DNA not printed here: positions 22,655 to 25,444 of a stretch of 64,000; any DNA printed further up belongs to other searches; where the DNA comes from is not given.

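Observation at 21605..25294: LCP-family envelope protein followed by an 829-aa membrane-anchored FtsK/HerA/VirD4-like ATPase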

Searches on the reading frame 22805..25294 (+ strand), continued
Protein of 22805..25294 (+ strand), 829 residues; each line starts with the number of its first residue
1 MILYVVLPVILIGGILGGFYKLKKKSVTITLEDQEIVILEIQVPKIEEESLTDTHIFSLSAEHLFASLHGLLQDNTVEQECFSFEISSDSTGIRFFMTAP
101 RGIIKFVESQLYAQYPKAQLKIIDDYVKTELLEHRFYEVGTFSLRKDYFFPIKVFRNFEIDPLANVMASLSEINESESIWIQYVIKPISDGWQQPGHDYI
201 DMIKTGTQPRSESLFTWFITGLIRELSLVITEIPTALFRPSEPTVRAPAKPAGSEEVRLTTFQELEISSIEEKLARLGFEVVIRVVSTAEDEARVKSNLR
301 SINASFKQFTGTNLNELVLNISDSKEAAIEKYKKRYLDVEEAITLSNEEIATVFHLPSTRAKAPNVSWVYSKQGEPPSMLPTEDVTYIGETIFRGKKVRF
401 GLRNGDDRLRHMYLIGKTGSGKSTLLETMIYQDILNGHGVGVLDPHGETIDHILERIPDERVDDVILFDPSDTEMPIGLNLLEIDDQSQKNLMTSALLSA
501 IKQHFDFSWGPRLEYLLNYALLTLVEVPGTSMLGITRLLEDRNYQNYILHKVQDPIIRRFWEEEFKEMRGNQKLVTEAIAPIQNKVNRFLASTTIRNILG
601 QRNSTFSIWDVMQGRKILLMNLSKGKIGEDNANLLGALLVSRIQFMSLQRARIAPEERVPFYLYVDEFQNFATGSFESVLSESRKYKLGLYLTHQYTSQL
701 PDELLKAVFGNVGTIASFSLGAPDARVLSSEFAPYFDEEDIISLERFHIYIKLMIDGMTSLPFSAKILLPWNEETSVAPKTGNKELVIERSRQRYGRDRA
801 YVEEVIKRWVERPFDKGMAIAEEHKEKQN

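Call 7: find_encoding_contigs(protein=P0001, flank=10000, max_places=3)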
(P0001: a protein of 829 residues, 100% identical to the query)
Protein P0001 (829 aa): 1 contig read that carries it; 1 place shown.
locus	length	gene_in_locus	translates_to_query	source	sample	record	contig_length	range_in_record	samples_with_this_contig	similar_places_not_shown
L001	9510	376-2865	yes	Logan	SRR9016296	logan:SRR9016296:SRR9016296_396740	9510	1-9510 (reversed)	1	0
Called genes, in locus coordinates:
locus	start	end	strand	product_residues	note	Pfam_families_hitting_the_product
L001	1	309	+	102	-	?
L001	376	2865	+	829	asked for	PF02534:T4SS-DNA_transf (faint), PF26449:DUF8128, PF01935:DUF87, PF10412:TrwB_AAD_bind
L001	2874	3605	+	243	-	-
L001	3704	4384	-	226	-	PF14559:TPR_19, PF00515:TPR_1, PF07719:TPR_2 (weak), PF13181:TPR_8 (weak)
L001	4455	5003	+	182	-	PF20772:TACO1_YebC_N, PF01709:Transcrip_reg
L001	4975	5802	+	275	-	-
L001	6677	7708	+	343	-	PF02899:Phage_int_SAM_1 (weak), PF13102:Phage_int_SAM_5 (faint), PF00589:Phage_integrase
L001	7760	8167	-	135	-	-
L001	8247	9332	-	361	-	PF00478:IMPDH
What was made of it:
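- A XerC/D-like recombinase lies 4 kb downstream (call 7).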

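Call 18: find_related_loci(query=A1, collection=genome_contigs, flank=10000)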
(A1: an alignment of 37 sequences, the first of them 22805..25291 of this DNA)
Query A1 (829 aa) in genome_contigs; peptide patterns used: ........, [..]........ (x = any residue, [..] = any of these).
600 stretches matched a pattern (row limit reached: there are more); 600 encode a relative of the query (tblastn E <= 1e-3); the best 80 are kept; 80 distinct loci.
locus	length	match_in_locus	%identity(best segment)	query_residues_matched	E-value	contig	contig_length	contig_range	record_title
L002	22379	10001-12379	60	38-827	0e+0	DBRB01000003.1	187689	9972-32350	MAG TPA_asm: candidate division WWE3 bacterium UBA1379 UBA1379_contig_2226, whole genome shotgun sequence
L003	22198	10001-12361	62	38-825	0e+0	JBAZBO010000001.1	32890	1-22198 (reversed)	MAG: Patescibacteria group bacterium isolate SO_2017_GW1_114 NODE_5886_length_32890_cov_0.889967_OW334_2017, whole genom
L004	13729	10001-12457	58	1-824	0e+0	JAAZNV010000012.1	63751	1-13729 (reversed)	MAG: candidate division WWE3 bacterium isolate AS27yjCOA_202 162915_AS27, whole genome shotgun sequence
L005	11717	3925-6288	59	38-828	0e+0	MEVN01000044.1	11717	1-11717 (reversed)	MAG: candidate division WWE3 bacterium RIFCSPLOWO2_12_FULL_36_10 rifcsplowo2_12_scaffold_7910, whole genome shotgun sequ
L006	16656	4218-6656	57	16-828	0e+0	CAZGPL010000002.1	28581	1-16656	MAG TPA_asm: uncultured Candidatus Saccharibacteria bacterium isolate SRP239243_co1_4 genome assembly, contig: NODE_2380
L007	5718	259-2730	58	3-828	0e+0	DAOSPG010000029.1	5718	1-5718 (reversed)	MAG TPA_asm: bacterium isolate AMR_MDS_2325 NODE_14238_length_5718_cov_20.220025, whole genome shotgun sequence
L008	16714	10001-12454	57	1-824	0e+0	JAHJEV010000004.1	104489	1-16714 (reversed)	MAG: Patescibacteria group bacterium isolate Modern_marine_glass_biofilm.mb.140 Modern_marine_gla.mb.140_k141_927292, wh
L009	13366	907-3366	56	1-826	0e+0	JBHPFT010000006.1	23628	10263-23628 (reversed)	Patescibacteria group bacterium isolate SAG AM-311-K10 NODE_6_length_23628_cov_32.364782, whole genome shotgun sequence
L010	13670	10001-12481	54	1-825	0e+0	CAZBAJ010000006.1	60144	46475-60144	MAG TPA_asm: uncultured Candidatus Saccharibacteria bacterium isolate SRP263991_co1_503 genome assembly, contig: NODE_41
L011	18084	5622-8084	55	5-828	0e+0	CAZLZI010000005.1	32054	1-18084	MAG TPA_asm: uncultured Candidatus Saccharibacteria bacterium isolate binchicken_co105_118 genome assembly, contig: NODE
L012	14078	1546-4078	68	23-827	0e+0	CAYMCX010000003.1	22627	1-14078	MAG TPA_asm: uncultured Candidatus Saccharibacteria bacterium isolate SRP050083_co7_140 genome assembly, contig: NODE_17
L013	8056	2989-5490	50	3-825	0e+0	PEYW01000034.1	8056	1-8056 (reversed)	MAG: candidate division WWE3 bacterium CG08_land_8_20_14_0_20_43_13 CG08_land_8_20_14_0.20_scaffold_7039_c, whole genome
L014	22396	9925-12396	40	3-829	0e+0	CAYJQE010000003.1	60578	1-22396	MAG TPA_asm: uncultured Candidatus Saccharibacteria bacterium isolate ERP125453_co1_45 genome assembly, contig: NODE_315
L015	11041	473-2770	41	34-809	0e+0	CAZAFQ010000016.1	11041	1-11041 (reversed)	MAG TPA_asm: uncultured Candidatus Saccharibacteria bacterium isolate binchicken_co173_346 genome assembly, contig: NODE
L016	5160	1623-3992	41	10-810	0e+0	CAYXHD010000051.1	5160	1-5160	MAG TPA_asm: uncultured Candidatus Saccharibacteria bacterium isolate SRP286056_co1_468 genome assembly, contig: NODE_23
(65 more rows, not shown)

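Call 35: predict_structure(alignment_id=A1)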
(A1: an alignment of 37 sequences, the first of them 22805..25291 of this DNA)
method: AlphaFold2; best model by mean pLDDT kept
length: 829 residues; sequences in the alignment: 37
mean_pLDDT: 70.3   pTM: 0.48
mean pLDDT of the five models: 70.3, 69.5, 62.3, 62.1, 61.3
residues with pLDDT >= 90: 120; 70-90: 395; 50-70: 135; < 50: 179
segments of 3 or more residues with pLDDT < 50: 23-27, 47-53, 209-215, 234-236, 239-255, 359-379, 406-410, 415-421, 669-771
pLDDT, mean of each block of 10 residues (from residue 1): 75 73 47 74 56 61 83 78 91 89 78 69 83 85 83 80 82 84 91 83 66 50 56 48 39 53 81 88 93 90 88 83 89 87 90 75 42 41 64 56 53 48 68 86 82 90 91 87 82 76 61 83 89 88 87 88 87 79 82 84 89 90 70 79 72 68 66 34 28 29 33 32 38 35 31 29 32 60 91 91 83 70 71
secondary structure, 60 per line:
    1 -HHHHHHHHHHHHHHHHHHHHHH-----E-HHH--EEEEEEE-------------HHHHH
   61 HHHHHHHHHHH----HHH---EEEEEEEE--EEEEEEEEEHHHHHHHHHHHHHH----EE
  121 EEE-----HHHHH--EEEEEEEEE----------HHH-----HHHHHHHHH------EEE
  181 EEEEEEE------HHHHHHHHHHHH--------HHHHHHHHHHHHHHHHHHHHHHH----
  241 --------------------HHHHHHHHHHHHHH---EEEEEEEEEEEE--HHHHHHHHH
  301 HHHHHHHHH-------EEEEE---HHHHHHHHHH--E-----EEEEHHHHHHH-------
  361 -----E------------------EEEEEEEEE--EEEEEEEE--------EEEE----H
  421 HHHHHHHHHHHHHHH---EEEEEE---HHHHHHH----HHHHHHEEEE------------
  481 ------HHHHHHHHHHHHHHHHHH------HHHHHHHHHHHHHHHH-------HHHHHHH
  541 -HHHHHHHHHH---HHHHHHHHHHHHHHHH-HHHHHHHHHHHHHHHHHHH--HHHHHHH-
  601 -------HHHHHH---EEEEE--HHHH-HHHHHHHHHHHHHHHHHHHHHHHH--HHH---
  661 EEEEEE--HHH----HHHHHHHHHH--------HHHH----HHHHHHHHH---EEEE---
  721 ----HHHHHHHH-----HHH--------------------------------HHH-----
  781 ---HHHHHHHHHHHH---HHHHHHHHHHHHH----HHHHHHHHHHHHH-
elements in order (helices of 4 or more, strands of 3 or more residues): H2-23 E36-42 H56-71 E82-89 E92-100 H101-114 E119-123 H129-133 E136-144 H163-171 E178-187 H194-205 H214-236 H261-274 E278-289 H292-309 E317-321 H325-334 E343-346 H347-353 E385-393 E396-403 E412-415 H420-435 E439-444 H448-454 H459-464 E465-468 H487-504 H511-526 H534-540 H542-551 H555-570 H572-590 H593-599 H608-613 E617-621 H624-627 H629-652 E661-666 H676-685 H694-697 H702-710 E714-717 H725-732 H784-795 H799-811 H816-828
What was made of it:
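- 23960..25117 (+): P-loop motor domain (residues 386-771) with a helical insertion (about 487-613) between Walker A and Walker B. Residues 669-771 are poorly modelled (call 35).
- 25154..25288 (+): Conserved C-terminal helical tail (residues 784-828). It is a candidate docking site for the partner protein; this is inferred, not shown. Predicted helices 784-795, 799-811 and 816-828 (call 35).
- Checked: Residues 2-23 are a hydrophobic helix followed by KLKKK (call 35 and direct reading of the sequence).
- The motor region 669-771 is poorly modelled (call 35).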

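Call 37: fold_search(model_id=the predicted structure, library=pdb)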
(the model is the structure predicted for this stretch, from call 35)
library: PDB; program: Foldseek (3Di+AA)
matches with E <= 10: 404; with E <= 0.001: 53
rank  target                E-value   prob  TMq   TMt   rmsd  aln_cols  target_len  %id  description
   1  8rtd_T                3.3e-10  1.00  0.27  0.27  19.3       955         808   11  Stalk-Arches-IMC structure from the fully-assembled R388 type IV secretion system determined by cryo-EM. (released 2024-06-19)
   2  8rtd_O                5.4e-10  1.00  0.26  0.27  17.7       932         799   11  Stalk-Arches-IMC structure from the fully-assembled R388 type IV secretion system determined by cryo-EM. (released 2024-06-19)
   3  7o42_A                7.5e-10  1.00  0.23  0.21  16.7       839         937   11  TrwK/VirB4unbound trimer of dimers complex (with Hcp1) from the R388 type IV secretion system determined by cryo-EM. (released 2022-06-22)
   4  8rtd_g                8.2e-10  1.00  0.26  0.28  18.4       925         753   11  Stalk-Arches-IMC structure from the fully-assembled R388 type IV secretion system determined by cryo-EM. (released 2024-06-19)
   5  8rtd_P                9.5e-10  1.00  0.26  0.28  16.2       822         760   10  Stalk-Arches-IMC structure from the fully-assembled R388 type IV secretion system determined by cryo-EM. (released 2024-06-19)
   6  7o43_B                2.2e-09  1.00  0.26  0.26  16.9       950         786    9  TrwK/VirB4unbound dimer complex from R388 type IV secretion system determined by cryo-EM. (released 2022-06-22)
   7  7o43_A                3.6e-09  1.00  0.24  0.25  15.5       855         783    9  TrwK/VirB4unbound dimer complex from R388 type IV secretion system determined by cryo-EM. (released 2022-06-22)
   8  7o42_E                2.4e-08  1.00  0.22  0.20  17.0       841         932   10  TrwK/VirB4unbound trimer of dimers complex (with Hcp1) from the R388 type IV secretion system determined by cryo-EM. (released 2022-06-22)
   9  8rtd_V                3.0e-08  1.00  0.21  0.23  16.5       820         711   10  Stalk-Arches-IMC structure from the fully-assembled R388 type IV secretion system determined by cryo-EM. (released 2024-06-19)
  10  7o41_A                1.1e-07  1.00  0.24  0.26  19.0       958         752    9  Hexameric composite model of the Inner Membrane Complex (IMC) with the Arches from the fully-assembled R388 type IV se (released 2022-06-22)
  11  8rtb_A                1.6e-07  1.00  0.21  0.23  20.0       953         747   10  Extended inner membrane complex (IMC) protomer structure (TrwM/VirB3-TrwK/VirB4-TrwI/VirB6-TrwG/VirB8-TrwE/VirB10) fro (released 2024-06-19)
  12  6sz9_A                2.4e-07  1.00  0.27  0.43   8.2       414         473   14  Type IV Coupling Complex (T4CC) from L. pneumophila. (released 2020-05-13)
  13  7o41_B                5.2e-07  1.00  0.21  0.24  19.8       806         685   10  Hexameric composite model of the Inner Membrane Complex (IMC) with the Arches from the fully-assembled R388 type IV se (released 2022-06-22)
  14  8rtb_B                1.3e-06  1.00  0.20  0.25  15.2       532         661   10  Extended inner membrane complex (IMC) protomer structure (TrwM/VirB3-TrwK/VirB4-TrwI/VirB6-TrwG/VirB8-TrwE/VirB10) fro (released 2024-06-19)
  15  1e9s_A                1.6e-06  1.00  0.26  0.46   7.8       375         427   16  Bacterial conjugative coupling protein TrwBdeltaN70. Unbound monoclinic form. (released 2001-02-06)
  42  4d2i_B                1.5e-05  1.00  0.26  0.41  13.3       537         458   12  Crystal structure of the HerA hexameric DNA translocase from Sulfolobus solfataricus bound to AMP-PNP (released 2014-12-03)
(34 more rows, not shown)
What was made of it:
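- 23960..25117 (+): Foldseek finds TrwK/VirB4 at 3e-10, DotL at 2e-7, TrwB at 1.6e-6, Cag-beta, and HerA at 1.5e-5 (call 37).
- On VirB4: Collinear full-length Foldseek hits to TrwK support it (call 37).
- Foldseek finds VirB4, DotL, TrwB and Cag-beta (call 37). The best full-length Foldseek hits are TrwK/VirB4 chains aligned over 820-955 columns (call 37). Foldseek finds HerA 4d2i at E 1.5e-5 (call 37).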

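Call 58: find_encoding_contigs(protein=P0018, flank=8000, max_places=2)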
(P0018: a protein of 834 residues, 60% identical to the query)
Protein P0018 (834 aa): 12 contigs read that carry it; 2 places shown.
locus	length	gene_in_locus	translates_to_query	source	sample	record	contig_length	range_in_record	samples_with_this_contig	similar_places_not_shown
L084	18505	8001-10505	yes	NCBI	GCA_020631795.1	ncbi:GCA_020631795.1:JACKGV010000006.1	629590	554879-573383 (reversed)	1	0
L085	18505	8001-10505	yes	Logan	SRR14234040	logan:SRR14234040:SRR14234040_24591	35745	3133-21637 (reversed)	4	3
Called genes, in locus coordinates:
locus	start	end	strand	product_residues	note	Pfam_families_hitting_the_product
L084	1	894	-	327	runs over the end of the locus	PF00892:EamA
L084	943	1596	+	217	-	PF13483:Lactamase_B_3, PF12706:Lactamase_B_2 (weak)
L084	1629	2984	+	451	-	PF00772:DnaB, PF13481:AAA_25, PF03796:DnaB_C, PF06745:ATPase (faint)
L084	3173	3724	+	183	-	PF08207:EFP_N, PF01132:EFP, PF09285:Elong-fact-P_C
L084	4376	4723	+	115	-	PF01258:zf-dskA_traR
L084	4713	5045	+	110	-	PF01252:Peptidase_A8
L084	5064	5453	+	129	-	PF00072:Response_reg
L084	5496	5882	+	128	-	PF00072:Response_reg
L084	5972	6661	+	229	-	PF00849:PseudoU_synth_2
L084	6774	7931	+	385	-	PF13399:LytR_C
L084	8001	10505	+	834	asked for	PF26449:DUF8128, PF01935:DUF87, PF10412:TrwB_AAD_bind (weak)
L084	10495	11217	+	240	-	-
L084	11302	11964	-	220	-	PF14559:TPR_19 (weak)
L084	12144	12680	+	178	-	PF20772:TACO1_YebC_N, PF01709:Transcrip_reg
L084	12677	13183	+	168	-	PF02075:RuvC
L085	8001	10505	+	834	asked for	PF26449:DUF8128, PF01935:DUF87, PF10412:TrwB_AAD_bind (weak)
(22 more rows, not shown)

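Call 63: search_solved_structures(query=A1, max_evalue=1)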
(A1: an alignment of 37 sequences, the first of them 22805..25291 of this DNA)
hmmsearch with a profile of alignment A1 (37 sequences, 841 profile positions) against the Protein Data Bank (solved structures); distinct sequences matched with E-value up to 1: 9.
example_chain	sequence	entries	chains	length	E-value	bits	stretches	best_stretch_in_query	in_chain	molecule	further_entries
1gl6_A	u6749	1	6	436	0.00063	21.1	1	411-457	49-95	ATPASE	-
1e9r_A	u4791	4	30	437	0.00063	21.1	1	411-457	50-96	CONJUGAL TRANSFER PROTEIN TRWB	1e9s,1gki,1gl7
9kwf_B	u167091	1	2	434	0.0079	17.5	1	419-467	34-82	Putative deoxyribonuclease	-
9x1l_A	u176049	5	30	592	0.066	14.4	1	414-454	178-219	DNA helicase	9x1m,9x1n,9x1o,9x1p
2qag_A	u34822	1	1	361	0.2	12.8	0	216-290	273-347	Septin-2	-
3nrk_A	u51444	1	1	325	0.41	11.8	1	187-306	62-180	LIC12922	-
2dpy_A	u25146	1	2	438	0.53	11.4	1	416-479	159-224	Flagellum-specific ATP synthase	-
5b0o_A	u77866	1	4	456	0.56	11.3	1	416-479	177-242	Flagellum-specific ATP synthase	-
2kjq_A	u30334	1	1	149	0.57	11.3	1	416-449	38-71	DnaA-related protein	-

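Call 79: search_protein_families(library=padloc, proteins=[window:22805-25294:+], max_evalue=0.01)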
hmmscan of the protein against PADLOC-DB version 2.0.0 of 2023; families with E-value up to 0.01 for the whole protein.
window:22805-25294:+ (829 aa): 6 families
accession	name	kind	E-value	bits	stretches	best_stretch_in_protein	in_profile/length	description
PDLC04140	mad8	-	1.9e-13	48.6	1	410-707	28-243/314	mads_8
PDLC04105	HerA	-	1.1e-06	25.6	1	410-449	167-207/576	-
PDLC04103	HerA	-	7e-05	19.3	0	410-448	173-211/579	-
PDLC01055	HerA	-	0.00029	17.8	1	388-440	140-188/532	Type III coevolved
PDLC04135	mad3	-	0.00077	17.1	1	385-431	5-44/374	mads_3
PDLC02980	AriA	-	0.0024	15.9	0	414-445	4-27/304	-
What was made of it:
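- PADLOC hits mad8 (E 1.9e-13) and HerA models (call 79).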
